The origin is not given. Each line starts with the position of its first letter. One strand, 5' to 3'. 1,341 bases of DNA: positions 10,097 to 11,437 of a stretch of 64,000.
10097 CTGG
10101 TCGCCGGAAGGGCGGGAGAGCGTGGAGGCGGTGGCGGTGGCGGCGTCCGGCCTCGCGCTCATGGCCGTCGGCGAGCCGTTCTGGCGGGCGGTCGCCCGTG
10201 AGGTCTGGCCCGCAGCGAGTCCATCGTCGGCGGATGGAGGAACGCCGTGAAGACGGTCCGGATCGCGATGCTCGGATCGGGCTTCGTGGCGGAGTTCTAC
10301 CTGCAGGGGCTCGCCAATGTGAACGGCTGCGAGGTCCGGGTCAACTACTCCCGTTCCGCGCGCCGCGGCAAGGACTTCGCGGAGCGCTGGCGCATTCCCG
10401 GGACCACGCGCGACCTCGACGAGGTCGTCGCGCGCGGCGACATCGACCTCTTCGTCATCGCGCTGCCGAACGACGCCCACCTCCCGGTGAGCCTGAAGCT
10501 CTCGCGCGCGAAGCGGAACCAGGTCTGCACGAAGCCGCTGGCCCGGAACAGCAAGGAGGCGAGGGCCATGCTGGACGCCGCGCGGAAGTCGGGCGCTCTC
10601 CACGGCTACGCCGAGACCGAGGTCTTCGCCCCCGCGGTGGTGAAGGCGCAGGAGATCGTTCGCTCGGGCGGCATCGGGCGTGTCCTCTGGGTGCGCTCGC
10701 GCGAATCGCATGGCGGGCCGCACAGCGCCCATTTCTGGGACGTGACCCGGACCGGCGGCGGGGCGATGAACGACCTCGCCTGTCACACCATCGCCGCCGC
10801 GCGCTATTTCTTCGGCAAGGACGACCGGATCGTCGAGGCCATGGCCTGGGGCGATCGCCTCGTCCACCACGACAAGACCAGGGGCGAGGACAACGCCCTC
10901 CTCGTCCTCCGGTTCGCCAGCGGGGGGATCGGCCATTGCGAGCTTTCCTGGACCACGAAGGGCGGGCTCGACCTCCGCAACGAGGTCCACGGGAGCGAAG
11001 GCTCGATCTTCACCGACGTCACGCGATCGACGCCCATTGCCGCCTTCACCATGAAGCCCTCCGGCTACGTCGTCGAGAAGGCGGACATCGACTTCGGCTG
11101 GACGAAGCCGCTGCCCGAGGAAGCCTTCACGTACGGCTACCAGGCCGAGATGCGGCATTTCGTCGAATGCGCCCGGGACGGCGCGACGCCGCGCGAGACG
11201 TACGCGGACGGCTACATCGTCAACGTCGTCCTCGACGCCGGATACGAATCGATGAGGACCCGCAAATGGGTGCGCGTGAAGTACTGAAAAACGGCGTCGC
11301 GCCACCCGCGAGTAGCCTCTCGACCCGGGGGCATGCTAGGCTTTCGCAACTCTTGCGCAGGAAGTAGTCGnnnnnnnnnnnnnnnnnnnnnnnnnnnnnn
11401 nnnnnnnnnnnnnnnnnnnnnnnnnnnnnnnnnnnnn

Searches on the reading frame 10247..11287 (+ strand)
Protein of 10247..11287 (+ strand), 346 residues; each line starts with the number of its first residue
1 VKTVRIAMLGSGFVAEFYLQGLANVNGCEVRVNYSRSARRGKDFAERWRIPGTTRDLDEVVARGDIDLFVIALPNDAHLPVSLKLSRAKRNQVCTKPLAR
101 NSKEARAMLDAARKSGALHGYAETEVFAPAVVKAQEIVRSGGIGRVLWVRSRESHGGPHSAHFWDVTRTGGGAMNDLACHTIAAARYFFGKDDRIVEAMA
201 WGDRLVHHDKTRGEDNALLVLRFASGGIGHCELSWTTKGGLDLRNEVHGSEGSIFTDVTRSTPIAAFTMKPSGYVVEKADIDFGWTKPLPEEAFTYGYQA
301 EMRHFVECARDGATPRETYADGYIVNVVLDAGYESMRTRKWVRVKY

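Call 3: search_protein_families(library=pfam, proteins=[window:10247-11287:+], max_evalue=0.01)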
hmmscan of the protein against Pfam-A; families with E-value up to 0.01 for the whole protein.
window:10247-11287:+ (346 aa): 4 families
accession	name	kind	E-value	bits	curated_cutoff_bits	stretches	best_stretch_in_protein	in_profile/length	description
PF02894.22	GFO_IDH_MocA_C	-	5e-27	95.6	22.9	1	136-343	2-217/218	Oxidoreductase family, C-terminal alpha/beta domain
PF22725.1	GFO_IDH_MocA_C3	-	2.3e-26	92.7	27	1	132-254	2-123/124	GFO/IDH/MocA C-terminal domain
PF01408.29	GFO_IDH_MocA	-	2.4e-16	61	24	1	4-117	1-114/120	Oxidoreductase family, NAD-binding Rossmann fold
PF03807.23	F420_oxidored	-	0.0092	17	21.6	0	5-79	1-73/94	NADP oxidoreductase coenzyme F420-dependent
